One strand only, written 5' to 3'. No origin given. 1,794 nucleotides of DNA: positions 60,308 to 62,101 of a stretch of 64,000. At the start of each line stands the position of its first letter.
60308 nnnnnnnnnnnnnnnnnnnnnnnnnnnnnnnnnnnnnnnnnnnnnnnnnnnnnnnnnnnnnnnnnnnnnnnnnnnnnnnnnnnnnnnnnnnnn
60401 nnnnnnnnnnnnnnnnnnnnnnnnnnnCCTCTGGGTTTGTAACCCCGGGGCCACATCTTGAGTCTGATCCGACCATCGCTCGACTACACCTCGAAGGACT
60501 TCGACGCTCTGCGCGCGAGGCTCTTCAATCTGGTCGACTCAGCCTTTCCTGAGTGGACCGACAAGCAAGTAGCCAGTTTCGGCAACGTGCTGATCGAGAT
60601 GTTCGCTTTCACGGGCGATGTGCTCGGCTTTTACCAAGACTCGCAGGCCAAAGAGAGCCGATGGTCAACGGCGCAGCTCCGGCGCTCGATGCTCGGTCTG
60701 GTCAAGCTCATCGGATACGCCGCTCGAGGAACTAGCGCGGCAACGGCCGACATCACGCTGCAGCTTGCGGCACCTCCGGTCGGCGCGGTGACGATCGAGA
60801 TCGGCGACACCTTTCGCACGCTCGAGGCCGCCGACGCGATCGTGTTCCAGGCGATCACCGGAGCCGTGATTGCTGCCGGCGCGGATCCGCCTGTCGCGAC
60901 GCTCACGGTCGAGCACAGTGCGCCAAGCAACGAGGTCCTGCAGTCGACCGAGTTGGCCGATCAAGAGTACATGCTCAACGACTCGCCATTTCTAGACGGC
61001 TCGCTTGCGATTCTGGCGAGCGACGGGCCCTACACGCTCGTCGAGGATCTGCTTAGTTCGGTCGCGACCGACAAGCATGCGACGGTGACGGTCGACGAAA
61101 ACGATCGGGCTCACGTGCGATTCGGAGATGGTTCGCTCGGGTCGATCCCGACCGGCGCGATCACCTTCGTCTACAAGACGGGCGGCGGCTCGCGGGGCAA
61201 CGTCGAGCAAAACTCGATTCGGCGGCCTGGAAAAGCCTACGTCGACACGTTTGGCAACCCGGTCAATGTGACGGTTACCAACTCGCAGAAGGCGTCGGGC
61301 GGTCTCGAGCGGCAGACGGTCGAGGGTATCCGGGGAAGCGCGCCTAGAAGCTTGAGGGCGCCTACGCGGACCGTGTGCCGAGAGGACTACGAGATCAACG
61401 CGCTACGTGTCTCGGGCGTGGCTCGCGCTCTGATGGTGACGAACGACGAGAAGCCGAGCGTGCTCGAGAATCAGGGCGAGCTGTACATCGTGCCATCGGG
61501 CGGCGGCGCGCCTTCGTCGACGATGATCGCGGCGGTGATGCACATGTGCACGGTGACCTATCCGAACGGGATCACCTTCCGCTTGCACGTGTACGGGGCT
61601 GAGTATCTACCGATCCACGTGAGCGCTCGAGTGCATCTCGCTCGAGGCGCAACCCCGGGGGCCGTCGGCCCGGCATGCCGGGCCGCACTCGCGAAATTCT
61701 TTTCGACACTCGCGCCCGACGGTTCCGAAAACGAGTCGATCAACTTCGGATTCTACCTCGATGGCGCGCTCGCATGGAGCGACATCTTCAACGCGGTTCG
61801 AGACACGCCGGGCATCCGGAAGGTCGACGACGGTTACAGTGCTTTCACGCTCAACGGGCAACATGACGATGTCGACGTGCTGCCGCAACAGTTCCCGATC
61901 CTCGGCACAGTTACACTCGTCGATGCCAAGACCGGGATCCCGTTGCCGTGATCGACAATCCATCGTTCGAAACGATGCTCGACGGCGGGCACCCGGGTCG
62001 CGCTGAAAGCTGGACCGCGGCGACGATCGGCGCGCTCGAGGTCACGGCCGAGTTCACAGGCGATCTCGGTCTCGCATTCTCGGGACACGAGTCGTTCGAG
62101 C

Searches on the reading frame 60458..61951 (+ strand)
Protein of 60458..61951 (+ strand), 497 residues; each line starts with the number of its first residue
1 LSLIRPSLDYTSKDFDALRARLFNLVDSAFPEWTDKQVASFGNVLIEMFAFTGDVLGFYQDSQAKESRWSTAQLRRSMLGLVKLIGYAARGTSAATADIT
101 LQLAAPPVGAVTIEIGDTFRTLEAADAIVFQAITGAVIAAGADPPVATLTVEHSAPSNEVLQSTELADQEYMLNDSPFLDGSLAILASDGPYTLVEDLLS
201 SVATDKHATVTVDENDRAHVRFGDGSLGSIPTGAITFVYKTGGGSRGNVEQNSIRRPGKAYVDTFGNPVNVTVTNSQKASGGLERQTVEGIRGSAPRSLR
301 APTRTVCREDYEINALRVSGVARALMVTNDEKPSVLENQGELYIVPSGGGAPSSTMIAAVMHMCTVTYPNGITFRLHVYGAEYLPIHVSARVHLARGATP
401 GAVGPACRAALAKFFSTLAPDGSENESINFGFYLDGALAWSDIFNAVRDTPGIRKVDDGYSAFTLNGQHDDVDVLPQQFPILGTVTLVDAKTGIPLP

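Call 10: search_protein_families(library=pfam, proteins=[window:60458-61951:+], max_evalue=0.01)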
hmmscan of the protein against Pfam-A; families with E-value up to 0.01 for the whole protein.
window:60458-61951:+ (497 aa): 1 family
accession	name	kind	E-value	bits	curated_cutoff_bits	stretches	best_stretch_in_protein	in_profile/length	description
PF04865.19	Baseplate_J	-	9.7e-12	45.2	21.1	1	244-421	75-243/255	Baseplate J-like protein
